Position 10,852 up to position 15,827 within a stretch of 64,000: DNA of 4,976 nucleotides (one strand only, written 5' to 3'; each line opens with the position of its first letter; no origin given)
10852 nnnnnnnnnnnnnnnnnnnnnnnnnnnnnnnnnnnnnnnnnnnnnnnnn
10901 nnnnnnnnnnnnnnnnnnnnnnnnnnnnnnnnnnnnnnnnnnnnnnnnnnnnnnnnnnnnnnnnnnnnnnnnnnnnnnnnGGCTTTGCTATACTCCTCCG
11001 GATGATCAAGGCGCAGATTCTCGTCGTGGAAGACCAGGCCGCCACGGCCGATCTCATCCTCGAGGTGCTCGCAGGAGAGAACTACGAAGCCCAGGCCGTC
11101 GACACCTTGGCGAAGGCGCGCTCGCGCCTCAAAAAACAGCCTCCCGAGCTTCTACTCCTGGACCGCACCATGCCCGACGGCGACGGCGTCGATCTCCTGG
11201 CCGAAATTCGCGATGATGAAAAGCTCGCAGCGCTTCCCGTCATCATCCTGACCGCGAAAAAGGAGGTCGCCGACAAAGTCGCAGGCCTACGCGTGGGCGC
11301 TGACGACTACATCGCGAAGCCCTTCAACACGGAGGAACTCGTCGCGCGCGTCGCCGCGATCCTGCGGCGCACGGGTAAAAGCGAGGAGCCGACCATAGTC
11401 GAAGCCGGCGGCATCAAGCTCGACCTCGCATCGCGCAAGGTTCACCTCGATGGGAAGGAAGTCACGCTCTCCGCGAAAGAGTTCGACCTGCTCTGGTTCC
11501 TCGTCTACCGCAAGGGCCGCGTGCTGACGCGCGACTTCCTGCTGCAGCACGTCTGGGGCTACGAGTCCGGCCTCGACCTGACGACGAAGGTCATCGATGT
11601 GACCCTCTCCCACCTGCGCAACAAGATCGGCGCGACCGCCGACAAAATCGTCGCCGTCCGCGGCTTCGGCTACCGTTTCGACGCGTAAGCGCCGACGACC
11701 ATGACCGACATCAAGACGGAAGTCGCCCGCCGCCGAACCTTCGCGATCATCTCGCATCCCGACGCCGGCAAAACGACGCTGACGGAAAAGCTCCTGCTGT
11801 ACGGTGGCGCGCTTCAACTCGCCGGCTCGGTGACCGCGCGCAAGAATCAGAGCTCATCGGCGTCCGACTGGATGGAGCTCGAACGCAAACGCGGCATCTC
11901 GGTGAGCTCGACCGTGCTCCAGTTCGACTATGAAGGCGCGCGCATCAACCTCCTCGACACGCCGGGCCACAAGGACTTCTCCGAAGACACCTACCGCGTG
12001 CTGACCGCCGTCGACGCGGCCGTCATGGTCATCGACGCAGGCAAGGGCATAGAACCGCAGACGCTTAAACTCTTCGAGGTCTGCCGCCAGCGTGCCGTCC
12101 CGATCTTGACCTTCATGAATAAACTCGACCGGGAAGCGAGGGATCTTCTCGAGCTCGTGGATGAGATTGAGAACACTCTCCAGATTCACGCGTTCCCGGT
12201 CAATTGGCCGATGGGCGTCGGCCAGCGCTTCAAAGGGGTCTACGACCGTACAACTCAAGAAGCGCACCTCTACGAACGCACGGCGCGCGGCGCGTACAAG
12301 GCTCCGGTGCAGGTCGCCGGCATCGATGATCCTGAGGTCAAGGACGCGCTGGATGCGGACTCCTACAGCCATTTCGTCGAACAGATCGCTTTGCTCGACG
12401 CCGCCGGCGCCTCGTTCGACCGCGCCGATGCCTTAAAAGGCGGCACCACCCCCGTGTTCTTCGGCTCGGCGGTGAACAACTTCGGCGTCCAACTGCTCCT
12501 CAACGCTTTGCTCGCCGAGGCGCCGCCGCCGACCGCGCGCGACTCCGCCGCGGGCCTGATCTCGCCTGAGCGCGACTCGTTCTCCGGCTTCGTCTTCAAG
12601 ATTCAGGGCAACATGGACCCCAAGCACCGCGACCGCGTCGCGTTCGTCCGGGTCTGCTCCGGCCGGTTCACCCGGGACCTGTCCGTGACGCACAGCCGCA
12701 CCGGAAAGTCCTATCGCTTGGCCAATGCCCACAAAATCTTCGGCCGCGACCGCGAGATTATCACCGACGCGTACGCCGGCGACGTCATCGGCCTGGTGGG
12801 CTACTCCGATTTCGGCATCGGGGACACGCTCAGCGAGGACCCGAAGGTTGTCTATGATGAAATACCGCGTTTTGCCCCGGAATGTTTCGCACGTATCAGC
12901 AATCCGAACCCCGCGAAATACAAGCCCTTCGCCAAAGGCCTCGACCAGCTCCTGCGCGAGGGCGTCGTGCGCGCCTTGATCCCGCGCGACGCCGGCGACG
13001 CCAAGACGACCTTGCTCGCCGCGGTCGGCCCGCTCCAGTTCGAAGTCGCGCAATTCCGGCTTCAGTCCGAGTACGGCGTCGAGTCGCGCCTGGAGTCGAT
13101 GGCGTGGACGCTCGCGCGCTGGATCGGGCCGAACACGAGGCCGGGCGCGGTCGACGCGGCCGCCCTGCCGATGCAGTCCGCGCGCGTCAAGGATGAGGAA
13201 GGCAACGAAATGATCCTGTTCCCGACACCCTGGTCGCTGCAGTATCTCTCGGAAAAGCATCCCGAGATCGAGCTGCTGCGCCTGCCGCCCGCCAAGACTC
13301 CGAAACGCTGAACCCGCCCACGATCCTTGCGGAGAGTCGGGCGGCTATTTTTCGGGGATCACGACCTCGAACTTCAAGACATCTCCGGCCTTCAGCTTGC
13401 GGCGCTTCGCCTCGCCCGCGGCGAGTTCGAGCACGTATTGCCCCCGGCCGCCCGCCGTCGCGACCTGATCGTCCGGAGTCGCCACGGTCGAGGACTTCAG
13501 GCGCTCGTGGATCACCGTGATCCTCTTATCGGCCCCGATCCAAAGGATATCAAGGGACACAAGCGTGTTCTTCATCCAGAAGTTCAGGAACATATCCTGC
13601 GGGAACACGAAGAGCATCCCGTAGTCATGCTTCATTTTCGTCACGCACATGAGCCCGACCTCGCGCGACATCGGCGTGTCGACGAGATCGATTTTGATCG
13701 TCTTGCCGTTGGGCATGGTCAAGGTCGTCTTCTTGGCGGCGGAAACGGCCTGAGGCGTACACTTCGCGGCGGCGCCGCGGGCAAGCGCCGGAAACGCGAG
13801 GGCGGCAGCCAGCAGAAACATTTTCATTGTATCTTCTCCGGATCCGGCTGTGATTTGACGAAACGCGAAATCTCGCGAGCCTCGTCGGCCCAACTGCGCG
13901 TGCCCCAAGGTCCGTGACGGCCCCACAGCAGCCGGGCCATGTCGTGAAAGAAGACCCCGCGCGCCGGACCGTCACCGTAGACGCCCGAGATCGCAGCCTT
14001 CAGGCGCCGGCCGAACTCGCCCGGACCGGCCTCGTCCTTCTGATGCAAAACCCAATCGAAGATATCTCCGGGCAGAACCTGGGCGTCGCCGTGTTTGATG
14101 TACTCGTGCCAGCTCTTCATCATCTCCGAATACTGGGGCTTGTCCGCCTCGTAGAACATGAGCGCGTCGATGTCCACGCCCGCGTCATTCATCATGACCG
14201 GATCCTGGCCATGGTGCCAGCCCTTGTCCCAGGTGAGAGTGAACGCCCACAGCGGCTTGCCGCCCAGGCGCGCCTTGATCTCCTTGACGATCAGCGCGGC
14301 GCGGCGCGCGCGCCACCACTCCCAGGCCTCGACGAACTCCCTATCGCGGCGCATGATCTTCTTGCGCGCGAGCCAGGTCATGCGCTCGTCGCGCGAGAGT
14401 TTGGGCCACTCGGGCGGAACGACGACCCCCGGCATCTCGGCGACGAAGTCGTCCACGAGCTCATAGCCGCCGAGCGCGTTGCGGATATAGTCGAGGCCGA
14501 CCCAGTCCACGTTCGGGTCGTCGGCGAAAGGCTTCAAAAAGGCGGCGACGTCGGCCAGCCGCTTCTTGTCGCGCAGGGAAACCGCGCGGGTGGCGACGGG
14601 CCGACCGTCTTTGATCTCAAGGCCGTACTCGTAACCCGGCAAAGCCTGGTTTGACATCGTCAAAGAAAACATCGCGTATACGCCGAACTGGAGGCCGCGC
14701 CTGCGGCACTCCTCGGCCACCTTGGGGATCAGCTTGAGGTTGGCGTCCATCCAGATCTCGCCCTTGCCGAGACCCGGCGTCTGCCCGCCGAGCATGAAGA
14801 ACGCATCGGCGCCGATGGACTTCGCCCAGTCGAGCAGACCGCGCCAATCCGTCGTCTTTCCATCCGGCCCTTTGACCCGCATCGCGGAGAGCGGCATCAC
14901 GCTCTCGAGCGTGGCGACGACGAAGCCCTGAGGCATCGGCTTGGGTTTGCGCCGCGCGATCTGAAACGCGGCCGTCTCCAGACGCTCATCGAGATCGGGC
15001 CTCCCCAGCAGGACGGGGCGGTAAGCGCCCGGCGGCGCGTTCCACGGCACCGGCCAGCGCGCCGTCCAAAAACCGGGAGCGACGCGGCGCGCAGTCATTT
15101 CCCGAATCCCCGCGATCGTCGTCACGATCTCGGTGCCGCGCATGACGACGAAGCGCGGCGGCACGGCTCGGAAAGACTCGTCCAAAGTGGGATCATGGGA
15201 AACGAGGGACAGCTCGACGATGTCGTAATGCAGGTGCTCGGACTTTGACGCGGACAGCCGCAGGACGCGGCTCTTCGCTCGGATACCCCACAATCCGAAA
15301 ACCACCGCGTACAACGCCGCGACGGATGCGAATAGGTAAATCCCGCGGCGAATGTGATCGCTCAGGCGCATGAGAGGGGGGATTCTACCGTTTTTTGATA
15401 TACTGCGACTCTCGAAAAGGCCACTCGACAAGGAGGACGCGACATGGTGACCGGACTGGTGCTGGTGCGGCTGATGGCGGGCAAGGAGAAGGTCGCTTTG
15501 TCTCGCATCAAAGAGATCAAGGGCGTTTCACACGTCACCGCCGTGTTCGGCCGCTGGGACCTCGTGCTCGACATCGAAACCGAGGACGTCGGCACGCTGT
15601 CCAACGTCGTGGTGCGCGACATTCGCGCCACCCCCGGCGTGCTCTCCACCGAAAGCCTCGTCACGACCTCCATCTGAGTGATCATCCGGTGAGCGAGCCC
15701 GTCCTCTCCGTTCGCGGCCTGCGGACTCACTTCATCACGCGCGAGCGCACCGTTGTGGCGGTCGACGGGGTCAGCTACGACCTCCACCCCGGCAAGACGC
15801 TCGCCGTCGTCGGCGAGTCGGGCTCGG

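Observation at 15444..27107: OPT-family oligopeptide transporter embedded inside an Opp-type ABC operon with three tandem paralogous binding proteins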

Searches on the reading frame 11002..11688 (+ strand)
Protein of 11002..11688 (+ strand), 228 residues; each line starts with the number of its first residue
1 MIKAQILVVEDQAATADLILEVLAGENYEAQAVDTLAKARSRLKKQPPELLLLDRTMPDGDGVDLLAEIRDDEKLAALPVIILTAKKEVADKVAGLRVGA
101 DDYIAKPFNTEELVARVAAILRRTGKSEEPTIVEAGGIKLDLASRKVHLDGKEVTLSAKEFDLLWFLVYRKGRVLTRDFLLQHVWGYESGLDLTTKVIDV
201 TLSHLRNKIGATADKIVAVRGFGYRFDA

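Call 48: search_protein_families(library=pfam, proteins=[window:11002-11688:+], max_evalue=0.0001)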
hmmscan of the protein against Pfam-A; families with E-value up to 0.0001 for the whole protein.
window:11002-11688:+ (228 aa): 2 families
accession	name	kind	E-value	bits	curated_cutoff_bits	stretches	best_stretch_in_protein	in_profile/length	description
PF00072.30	Response_reg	-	2e-26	92.8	30.2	1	6-117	1-110/111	Response regulator receiver domain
PF00486.34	Trans_reg_C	-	1.3e-22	80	26.2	1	151-226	1-77/77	Transcriptional regulatory protein, C terminal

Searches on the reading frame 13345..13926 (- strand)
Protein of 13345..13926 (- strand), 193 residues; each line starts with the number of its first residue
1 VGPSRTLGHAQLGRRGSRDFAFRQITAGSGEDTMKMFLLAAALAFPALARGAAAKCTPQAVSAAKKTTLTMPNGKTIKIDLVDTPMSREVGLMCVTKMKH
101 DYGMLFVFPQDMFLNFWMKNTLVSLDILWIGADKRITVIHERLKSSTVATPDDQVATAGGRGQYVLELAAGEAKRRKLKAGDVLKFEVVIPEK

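Call 22: search_protein_families(library=pfam, proteins=[window:13345-13926:-], max_evalue=0.01)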
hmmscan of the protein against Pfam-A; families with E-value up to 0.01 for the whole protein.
window:13345-13926:- (193 aa): 1 family
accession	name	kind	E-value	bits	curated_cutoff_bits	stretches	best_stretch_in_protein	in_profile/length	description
PF02643.20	DUF192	-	5.3e-26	91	27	1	77-186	1-96/96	Uncharacterized ACR, COG1430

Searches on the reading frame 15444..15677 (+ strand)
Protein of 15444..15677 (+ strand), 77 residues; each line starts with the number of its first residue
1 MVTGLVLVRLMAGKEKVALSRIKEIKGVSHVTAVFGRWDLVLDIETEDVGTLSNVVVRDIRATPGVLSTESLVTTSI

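Call 6: search_protein_families(library=pfam, proteins=[window:15444-15677:+])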
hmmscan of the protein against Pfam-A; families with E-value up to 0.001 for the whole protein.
window:15444-15677:+ (77 aa): 1 family
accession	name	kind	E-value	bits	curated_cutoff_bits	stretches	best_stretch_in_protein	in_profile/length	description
PF01037.27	AsnC_trans_reg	-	1.7e-10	41.1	25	1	7-75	2-71/73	Lrp/AsnC ligand binding domain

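Call 7: search_protein_families(library=ncbifam, proteins=[window:15444-15677:+])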
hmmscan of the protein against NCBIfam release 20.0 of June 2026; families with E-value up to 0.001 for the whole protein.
window:15444-15677:+ (77 aa): 1 family
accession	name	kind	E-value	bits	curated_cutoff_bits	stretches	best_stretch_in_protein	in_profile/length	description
NF040947.1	trans_reg_LysM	equivalog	1.1e-05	25.2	180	1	3-73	61-131/136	HTH-type transcriptional regulator LysM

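Call 27: search_solved_structures(query=window:15444-15677:+, max_evalue=0.01)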
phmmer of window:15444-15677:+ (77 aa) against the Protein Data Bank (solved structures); distinct sequences matched with E-value up to 0.01: 4.
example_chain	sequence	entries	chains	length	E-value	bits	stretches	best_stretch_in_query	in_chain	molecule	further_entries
2zbc_A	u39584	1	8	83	3e-07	33.5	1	1-73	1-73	83aa long hypothetical transcriptional regulator asnC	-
2e1a_A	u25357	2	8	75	4.3e-07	33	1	1-73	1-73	75aa long hypothetical regulatory protein AsnC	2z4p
2cvi_A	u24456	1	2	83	5.4e-07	32.7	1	1-73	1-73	75aa long hypothetical regulatory protein AsnC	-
2djw_A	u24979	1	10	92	1.7e-05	28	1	1-73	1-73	probable transcriptional regulator, AsnC family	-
